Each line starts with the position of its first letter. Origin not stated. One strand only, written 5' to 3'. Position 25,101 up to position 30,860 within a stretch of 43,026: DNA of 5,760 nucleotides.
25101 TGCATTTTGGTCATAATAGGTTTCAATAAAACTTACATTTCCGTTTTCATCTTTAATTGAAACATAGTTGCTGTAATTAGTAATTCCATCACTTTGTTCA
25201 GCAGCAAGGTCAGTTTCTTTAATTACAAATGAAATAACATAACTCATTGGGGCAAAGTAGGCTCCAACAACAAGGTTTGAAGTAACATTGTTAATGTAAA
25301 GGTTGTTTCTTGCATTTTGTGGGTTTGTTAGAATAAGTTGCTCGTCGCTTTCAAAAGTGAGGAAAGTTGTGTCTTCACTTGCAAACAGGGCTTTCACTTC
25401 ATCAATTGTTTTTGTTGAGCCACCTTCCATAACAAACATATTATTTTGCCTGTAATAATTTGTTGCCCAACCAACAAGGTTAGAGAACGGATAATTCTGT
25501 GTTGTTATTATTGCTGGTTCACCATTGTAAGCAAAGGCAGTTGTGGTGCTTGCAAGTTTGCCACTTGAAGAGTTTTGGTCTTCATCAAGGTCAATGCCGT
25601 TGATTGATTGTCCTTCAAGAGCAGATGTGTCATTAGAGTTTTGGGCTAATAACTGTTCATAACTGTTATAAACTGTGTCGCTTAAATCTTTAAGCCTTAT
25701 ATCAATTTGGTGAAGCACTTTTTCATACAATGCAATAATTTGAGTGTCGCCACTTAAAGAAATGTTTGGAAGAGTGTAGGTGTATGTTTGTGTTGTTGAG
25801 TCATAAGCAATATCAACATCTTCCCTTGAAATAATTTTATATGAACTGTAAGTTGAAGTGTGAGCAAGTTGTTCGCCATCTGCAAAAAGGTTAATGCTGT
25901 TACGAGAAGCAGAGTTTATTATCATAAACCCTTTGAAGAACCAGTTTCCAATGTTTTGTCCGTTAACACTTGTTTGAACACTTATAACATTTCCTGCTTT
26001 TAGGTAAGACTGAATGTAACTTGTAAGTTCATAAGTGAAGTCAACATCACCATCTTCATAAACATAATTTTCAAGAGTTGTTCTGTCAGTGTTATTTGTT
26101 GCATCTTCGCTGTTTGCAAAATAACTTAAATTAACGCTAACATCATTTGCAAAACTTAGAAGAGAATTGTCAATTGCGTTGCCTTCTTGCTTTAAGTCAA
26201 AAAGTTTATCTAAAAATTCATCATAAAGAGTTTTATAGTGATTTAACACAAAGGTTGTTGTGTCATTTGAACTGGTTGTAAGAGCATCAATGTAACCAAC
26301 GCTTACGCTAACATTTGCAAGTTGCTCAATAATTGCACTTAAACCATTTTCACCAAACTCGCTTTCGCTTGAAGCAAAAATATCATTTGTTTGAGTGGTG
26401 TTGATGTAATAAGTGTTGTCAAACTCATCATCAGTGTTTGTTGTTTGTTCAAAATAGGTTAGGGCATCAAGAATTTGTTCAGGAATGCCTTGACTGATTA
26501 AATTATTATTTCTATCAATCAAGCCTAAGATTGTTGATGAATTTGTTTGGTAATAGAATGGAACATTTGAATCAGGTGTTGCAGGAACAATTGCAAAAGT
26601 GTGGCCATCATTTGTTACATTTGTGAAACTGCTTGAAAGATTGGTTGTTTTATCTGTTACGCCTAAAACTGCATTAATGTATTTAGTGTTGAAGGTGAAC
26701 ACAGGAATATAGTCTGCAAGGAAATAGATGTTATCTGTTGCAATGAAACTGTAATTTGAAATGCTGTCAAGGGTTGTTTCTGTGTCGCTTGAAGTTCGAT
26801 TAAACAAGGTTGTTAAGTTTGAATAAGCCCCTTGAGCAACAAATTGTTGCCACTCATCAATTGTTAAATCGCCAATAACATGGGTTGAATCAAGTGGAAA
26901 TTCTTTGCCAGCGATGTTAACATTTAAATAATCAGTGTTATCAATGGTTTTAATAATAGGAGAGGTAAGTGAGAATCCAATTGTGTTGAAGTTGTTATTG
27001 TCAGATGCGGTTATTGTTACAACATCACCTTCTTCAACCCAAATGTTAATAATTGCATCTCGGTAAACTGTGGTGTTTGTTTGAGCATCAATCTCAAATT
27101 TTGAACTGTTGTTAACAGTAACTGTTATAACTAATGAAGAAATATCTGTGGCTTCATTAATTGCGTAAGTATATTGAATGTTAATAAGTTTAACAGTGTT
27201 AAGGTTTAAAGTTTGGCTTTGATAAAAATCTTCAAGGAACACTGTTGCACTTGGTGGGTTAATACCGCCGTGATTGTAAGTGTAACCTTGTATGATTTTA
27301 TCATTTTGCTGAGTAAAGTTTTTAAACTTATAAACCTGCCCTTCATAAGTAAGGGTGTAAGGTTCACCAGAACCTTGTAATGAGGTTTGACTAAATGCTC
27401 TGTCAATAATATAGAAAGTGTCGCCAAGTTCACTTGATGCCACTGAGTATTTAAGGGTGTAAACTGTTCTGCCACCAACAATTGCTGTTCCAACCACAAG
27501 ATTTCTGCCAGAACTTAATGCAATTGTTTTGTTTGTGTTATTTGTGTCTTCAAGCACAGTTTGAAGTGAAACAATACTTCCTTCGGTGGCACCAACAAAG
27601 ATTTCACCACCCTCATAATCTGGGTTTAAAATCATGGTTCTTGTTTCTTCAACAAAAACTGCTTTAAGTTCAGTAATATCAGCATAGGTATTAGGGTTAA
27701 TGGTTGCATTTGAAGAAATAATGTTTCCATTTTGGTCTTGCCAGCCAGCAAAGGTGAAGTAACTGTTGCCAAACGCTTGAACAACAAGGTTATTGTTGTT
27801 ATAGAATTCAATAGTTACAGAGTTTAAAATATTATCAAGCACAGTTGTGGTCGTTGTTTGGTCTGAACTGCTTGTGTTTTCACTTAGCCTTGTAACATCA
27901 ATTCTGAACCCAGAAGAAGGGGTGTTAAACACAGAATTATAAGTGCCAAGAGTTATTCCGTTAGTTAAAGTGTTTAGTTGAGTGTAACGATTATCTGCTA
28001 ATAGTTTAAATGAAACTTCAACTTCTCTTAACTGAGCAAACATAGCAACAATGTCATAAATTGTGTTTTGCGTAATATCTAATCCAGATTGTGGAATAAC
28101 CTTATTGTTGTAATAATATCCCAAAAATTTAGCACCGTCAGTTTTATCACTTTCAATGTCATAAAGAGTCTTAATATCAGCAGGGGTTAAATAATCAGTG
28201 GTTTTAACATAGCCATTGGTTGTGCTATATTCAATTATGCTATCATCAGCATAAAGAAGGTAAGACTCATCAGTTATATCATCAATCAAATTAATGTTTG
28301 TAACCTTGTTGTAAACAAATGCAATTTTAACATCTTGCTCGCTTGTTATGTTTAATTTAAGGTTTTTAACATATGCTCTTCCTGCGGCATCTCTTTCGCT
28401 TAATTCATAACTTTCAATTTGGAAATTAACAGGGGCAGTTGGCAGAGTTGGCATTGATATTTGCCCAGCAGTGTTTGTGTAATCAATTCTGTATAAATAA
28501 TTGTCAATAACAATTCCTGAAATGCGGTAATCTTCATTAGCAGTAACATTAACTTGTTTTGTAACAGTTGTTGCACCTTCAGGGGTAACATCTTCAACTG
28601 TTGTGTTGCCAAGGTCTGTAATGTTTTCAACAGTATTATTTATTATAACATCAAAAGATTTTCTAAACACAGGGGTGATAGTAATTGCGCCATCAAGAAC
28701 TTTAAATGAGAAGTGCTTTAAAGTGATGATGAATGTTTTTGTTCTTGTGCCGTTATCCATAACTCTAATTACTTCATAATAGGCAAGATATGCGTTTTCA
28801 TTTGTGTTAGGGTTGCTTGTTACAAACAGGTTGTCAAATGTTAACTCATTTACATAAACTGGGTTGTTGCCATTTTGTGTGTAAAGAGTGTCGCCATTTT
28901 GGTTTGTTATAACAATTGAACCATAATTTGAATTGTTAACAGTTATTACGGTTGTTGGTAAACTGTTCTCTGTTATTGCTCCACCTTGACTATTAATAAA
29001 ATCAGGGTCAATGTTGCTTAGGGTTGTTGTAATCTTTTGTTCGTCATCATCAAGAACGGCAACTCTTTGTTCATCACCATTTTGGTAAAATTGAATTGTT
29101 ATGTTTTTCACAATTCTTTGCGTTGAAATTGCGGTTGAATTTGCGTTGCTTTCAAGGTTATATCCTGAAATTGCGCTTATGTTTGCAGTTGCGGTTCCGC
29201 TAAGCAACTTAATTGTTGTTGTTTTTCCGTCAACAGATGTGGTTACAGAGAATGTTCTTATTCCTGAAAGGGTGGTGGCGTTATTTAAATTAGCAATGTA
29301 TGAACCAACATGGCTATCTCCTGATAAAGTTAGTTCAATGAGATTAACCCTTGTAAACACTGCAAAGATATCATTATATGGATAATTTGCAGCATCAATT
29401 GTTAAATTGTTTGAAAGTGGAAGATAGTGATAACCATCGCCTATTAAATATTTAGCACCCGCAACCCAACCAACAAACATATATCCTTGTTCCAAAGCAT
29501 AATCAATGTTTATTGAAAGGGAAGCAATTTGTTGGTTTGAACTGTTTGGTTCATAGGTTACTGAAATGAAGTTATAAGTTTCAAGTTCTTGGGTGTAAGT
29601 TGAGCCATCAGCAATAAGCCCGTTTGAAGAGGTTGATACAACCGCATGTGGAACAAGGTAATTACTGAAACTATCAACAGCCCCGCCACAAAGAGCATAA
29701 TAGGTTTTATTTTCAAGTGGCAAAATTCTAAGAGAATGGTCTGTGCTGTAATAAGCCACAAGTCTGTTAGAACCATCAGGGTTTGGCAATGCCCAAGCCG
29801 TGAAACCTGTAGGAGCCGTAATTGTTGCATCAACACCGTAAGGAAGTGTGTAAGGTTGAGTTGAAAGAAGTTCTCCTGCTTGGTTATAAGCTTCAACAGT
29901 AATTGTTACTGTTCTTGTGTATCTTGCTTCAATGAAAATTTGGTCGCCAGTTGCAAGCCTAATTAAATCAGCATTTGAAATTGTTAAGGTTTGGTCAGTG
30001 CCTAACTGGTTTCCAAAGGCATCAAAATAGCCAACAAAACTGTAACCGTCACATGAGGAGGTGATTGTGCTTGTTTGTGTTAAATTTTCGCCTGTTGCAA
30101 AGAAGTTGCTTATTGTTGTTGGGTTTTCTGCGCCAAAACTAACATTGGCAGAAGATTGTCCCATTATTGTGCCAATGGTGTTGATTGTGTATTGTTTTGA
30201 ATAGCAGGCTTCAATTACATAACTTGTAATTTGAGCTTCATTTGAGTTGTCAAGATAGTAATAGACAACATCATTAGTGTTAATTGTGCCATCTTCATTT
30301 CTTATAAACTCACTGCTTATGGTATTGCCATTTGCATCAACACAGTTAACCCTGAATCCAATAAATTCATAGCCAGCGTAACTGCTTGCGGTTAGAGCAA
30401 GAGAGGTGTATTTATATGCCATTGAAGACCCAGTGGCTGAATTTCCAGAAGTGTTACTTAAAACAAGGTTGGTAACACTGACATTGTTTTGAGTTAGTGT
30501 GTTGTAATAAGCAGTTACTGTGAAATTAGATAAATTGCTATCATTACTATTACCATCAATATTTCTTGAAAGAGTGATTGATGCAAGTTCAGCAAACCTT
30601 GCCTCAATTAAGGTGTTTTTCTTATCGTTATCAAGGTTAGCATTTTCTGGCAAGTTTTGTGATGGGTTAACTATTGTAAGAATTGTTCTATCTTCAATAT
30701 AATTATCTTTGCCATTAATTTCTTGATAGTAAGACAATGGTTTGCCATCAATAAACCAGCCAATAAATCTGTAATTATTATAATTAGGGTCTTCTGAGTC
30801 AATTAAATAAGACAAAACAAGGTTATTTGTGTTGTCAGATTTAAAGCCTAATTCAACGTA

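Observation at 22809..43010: Single 20,202-nt ORF encoding a 6,733-aa envelope protein of no assignable function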

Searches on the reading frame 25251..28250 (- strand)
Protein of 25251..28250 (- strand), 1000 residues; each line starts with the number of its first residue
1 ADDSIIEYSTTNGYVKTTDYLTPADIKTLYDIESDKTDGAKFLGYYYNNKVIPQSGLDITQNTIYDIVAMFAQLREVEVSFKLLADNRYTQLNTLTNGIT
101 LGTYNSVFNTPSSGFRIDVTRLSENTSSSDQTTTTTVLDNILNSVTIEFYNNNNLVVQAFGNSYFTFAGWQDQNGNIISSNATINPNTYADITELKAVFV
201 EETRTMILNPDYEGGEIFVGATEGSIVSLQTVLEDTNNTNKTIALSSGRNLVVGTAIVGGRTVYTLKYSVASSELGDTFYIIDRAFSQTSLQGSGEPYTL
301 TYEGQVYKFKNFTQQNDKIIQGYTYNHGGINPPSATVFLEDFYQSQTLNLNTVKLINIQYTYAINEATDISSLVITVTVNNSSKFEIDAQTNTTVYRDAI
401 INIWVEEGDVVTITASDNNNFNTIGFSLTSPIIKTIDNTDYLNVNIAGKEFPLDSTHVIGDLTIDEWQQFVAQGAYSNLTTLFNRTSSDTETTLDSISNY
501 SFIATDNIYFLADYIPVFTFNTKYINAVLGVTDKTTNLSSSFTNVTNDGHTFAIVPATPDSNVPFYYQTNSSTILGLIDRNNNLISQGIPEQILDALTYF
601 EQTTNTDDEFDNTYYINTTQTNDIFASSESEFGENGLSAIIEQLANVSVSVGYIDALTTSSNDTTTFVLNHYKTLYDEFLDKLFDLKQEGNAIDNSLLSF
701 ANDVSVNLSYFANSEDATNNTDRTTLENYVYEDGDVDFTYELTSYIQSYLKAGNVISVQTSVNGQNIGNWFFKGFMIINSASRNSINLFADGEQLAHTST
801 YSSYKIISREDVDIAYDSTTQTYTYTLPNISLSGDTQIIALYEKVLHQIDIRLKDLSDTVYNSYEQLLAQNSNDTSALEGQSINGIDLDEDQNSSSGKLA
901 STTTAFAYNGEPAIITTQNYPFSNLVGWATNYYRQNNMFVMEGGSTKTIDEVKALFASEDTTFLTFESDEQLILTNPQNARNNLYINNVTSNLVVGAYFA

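Call 8: search_protein_families(library=pfam, proteins=[window:25251-28250:-], max_evalue=1)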
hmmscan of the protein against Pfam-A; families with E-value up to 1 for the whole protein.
window:25251-28250:- (1000 aa): 0 families

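Call 69: search_protein_families(library=ncbifam, proteins=[window:25251-28250:-], max_evalue=1)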
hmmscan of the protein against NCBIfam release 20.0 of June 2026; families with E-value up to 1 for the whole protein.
window:25251-28250:- (1000 aa): 0 families

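Call 103: search_protein_families(library=phrogs, proteins=[window:25251-28250:-], max_evalue=0.1)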
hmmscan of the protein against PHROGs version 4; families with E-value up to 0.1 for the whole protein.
window:25251-28250:- (1000 aa): 1 family
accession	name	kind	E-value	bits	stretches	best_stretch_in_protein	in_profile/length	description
phrog_3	-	transcription regulation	0.0097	16.7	1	601-722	198-319/430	transcriptional repressor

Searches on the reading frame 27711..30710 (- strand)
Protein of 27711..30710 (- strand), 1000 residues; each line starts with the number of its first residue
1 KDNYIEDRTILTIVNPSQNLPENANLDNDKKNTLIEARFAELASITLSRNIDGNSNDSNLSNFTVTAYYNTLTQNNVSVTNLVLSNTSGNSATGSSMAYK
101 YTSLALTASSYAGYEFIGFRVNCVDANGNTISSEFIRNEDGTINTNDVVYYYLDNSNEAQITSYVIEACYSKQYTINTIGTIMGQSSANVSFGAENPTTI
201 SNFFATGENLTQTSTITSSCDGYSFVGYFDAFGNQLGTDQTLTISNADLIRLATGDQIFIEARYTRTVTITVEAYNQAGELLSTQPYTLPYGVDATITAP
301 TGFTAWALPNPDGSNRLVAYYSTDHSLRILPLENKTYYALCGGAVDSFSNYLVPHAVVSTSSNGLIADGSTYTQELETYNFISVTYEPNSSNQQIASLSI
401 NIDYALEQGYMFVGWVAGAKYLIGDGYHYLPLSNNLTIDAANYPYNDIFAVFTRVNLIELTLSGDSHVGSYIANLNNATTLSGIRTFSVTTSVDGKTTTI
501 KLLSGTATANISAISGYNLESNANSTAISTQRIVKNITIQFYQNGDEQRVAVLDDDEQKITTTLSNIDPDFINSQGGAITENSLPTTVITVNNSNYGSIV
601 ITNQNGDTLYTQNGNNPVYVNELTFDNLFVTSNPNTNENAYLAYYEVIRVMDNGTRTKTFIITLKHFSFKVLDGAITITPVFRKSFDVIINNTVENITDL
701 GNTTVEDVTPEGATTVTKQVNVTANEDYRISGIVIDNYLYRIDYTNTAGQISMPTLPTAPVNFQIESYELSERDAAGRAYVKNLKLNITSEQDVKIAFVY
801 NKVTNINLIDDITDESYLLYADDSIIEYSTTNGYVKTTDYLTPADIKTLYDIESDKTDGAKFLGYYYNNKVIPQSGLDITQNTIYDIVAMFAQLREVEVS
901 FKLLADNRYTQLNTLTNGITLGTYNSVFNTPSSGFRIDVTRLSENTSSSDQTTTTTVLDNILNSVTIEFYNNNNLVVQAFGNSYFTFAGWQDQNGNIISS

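Call 8: search_protein_families(library=pfam, proteins=[window:27711-30710:-], max_evalue=1)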
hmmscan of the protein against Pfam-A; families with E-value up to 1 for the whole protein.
window:27711-30710:- (1000 aa): 3 families
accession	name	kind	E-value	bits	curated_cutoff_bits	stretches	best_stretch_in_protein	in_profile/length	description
PF18998.6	Flg_new_2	-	0.05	14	23.6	1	84-130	5-51/73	Divergent InlB B-repeat domain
PF24318.1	DUF7490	-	0.11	12.6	27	1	701-737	55-91/106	Domain of unknown function (DUF7490)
PF14016.12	DUF4232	-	0.15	12.7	27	1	210-270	25-85/129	Domain of unknown function (DUF4232)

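Call 69: search_protein_families(library=ncbifam, proteins=[window:27711-30710:-], max_evalue=1)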
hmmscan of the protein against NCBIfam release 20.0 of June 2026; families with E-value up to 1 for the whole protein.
window:27711-30710:- (1000 aa): 0 families

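Call 103: search_protein_families(library=phrogs, proteins=[window:27711-30710:-], max_evalue=0.1)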
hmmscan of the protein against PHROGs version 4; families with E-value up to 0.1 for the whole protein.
window:27711-30710:- (1000 aa): 0 families

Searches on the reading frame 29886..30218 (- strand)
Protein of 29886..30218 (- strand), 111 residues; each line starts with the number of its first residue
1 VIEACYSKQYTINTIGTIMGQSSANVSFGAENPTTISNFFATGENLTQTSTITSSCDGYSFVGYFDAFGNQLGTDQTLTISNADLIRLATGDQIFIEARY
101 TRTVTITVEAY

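Call 76: predict_structure(alignment_id=A5)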
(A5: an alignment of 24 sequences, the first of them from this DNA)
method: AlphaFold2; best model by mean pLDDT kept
length: 111 residues; sequences in the alignment: 24
mean_pLDDT: 61.6   pTM: 0.54
mean pLDDT of the five models: 61.6, 61.6, 58.9, 58.0, 56.3
residues with pLDDT >= 90: 2; 70-90: 45; 50-70: 19; < 50: 45
segments of 3 or more residues with pLDDT < 50: 1-44
pLDDT, mean of each block of 10 residues (from residue 1): 41 32 42 43 51 71 86 84 69 77 81 76
secondary structure, 60 per line:
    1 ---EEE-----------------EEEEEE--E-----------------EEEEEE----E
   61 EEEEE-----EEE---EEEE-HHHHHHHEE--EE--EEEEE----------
elements in order: E4-6 E24-29 E50-55 E60-65 E71-73 E77-80 H82-88 E97-101

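Call 82: fold_search(model_id=the predicted structure, library=pdb)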
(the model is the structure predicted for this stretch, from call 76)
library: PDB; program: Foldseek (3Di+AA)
matches with E <= 10: 42; with E <= 0.001: 0
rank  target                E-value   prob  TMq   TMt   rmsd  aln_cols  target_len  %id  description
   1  9jgh_K                1.4e+00  0.09  0.26  0.15   8.6        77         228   21  cryo-EM structure of the TTP polymer at the tube's end (released 2025-07-16)
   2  4f7k_B                2.4e+00  0.03  0.22  0.08  14.8       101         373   14  Crystal structure of Lac15 from a marine microbial metagenome (released 2013-05-22)
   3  9jgi_M                2.6e+00  0.07  0.23  0.14   7.2        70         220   20  Architecture of a pentameric assembly of the tube tail protein (released 2025-07-16)
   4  9qiw_CJ               2.6e+00  0.01  0.17  0.09  14.9       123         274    6  Human pre-60S - State 3 (released 2025-04-30)
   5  4f8l                  3.3e+00  0.01  0.12  0.11  12.1        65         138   15  X-ray structure of PsaA from Yersinia pestis, in complex with galactose and AEBSF (released 2013-05-22)
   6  8gl6_D                3.5e+00  0.03  0.14  0.18   5.2        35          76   28  The Type 9 Secretion System in vitro assembled, RemA-CTD substrate bound complex (released 2024-01-31)
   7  6zzc_B000             3.8e+00  0.01  0.13  0.08  10.6        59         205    8  MB_CRS6-1 bound to CrSAS-6_6HR (released 2021-07-07)
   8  8xkn_B                4.0e+00  0.06  0.25  0.14   5.3        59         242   24  Cryo-EM structure of tail tube protein (released 2024-05-01)
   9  4f8o_A                4.0e+00  0.01  0.14  0.12  12.2        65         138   15  X-ray structure of PsaA from Yersinia pestis, in complex with lactose and AEBSF (released 2013-05-22)
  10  4ym7_DN               4.6e+00  0.01  0.18  0.15  14.6       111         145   13  RNA polymerase I structure with an alternative dimer hinge (released 2015-09-09)
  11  1kiu_B                5.2e+00  0.02  0.17  0.09  11.0        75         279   11  FimH adhesin Q133N mutant-FimC chaperone complex with methyl-alpha-D-mannose (released 2002-06-05)
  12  8eht_B                5.2e+00  0.01  0.17  0.13  11.6        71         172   13  Cryo-EM reconstruction of the CS20 bacterial adhesion pili (released 2023-03-22)
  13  6zzc_A                5.2e+00  0.01  0.15  0.10  14.4        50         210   16  MB_CRS6-1 bound to CrSAS-6_6HR (released 2021-07-07)
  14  2oo0_A                5.2e+00  0.01  0.16  0.06   9.8        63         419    5  A structural insight into the inhibition of human and Leishmania donovani ornithine decarboxylases by 3-aminooxy-1-ami (released 2007-07-17)
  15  8ck1_B                6.2e+00  0.03  0.22  0.20   9.6        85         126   14  Carin 1 bacteriophage tail, connector and tail fibers assembly (released 2023-03-15)
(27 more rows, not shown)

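Call 87: search_solved_structures(query=A5, max_evalue=10, show_alignments=2)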
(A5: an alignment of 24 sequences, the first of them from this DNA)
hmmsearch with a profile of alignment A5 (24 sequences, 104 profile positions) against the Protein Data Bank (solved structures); distinct sequences matched with E-value up to 10: 13.
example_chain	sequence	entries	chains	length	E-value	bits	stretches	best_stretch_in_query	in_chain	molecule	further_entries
2y5p_A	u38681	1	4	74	0.0019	21.9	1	24-95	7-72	INTERNALIN B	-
1m9s_A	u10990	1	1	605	0.0082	19.8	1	15-101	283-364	Internalin B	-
9qr5_A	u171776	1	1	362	0.018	18.7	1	15-94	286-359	Internalin B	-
2y5q_A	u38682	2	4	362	0.021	18.5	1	15-94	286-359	INTERNALIN B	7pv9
9qr4_A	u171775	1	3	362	0.025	18.2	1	15-94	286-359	Internalin B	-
9eza_A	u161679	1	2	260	0.025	18.2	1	42-74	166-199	Nemolizumab scFv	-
7nms_A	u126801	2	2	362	0.028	18.1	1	15-94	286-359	Internalin B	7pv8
5e1r_A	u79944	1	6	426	0.43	14.3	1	29-80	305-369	7S vicilin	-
2ojz_H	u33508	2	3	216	0.77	13.5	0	54-83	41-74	Fab ED10 heavy chain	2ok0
6qu9_H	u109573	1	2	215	1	13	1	50-68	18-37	FAB 4B12 heavy chain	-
8v5v_f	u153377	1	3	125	1.7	12.4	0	50-65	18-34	Variable domain of the heavy chain from the human antibody 6C10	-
4l5f_H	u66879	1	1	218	2.5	11.8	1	50-70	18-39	Heavy chain of E106 antibody (VH and CH1 of IgG2c)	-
2gjj_A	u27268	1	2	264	2.9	11.6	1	43-85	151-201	A21 single-chain antibody fragment against erbB2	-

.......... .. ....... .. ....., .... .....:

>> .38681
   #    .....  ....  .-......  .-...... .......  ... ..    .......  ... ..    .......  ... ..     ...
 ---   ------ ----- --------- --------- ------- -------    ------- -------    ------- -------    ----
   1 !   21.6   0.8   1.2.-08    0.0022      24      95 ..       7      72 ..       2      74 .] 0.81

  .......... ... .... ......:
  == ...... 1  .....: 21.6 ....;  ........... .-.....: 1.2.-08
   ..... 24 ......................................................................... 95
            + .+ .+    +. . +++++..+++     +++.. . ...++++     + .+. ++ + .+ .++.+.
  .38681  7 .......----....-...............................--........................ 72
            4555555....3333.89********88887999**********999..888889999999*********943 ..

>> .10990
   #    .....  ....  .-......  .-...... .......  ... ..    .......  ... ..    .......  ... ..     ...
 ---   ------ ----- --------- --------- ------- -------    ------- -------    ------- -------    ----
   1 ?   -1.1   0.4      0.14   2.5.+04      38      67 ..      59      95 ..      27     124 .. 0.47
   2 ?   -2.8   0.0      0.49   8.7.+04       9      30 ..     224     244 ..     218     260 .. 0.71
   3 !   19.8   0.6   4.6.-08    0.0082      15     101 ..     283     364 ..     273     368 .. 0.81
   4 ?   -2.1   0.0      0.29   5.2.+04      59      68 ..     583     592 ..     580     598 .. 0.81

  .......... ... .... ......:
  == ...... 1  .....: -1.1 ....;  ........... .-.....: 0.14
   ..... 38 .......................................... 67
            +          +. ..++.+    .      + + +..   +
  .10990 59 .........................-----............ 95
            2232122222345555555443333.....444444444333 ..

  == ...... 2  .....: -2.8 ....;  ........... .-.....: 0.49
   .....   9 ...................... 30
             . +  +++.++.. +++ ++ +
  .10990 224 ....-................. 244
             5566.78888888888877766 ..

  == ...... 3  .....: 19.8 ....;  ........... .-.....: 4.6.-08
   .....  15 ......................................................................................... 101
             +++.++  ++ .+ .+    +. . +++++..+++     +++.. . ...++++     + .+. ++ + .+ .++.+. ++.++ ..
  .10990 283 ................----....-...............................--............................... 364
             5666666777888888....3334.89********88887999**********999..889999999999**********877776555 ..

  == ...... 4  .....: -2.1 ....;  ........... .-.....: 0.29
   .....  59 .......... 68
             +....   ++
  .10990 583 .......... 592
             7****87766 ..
